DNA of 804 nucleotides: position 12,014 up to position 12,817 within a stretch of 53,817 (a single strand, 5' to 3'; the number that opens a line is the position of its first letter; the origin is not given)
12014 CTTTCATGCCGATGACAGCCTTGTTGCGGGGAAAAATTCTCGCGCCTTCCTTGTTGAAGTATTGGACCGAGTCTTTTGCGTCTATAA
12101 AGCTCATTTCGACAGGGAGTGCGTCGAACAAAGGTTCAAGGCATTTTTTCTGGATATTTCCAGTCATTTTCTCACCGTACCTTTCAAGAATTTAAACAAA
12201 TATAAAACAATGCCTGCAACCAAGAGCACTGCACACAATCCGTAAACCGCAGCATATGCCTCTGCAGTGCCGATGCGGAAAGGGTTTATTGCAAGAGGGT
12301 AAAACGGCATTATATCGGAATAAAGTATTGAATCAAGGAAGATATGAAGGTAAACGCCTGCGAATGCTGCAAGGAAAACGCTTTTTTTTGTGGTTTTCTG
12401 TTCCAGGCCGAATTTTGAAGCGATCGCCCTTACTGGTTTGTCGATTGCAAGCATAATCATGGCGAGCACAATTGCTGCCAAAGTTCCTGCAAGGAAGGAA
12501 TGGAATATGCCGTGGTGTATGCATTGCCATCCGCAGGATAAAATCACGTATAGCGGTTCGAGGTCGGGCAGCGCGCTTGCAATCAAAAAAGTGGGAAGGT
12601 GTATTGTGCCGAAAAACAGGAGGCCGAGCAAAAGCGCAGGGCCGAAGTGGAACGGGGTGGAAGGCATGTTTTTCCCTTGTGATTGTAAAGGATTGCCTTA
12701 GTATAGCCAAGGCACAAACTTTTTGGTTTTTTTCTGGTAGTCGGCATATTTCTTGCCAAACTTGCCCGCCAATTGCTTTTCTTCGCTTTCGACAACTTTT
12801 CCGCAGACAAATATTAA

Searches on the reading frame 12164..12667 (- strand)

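Call 74: search_protein_families(library=pfam, proteins=[window:12164-12667:-], max_evalue=0.001)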
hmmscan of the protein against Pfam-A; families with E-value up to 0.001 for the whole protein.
window:12164-12667:- (167 aa): 1 family
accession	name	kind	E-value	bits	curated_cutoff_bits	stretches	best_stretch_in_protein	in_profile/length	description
PF04307.19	YdjM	-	7.2e-11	42.3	29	1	22-144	28-139/176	YdjM inner membrane protein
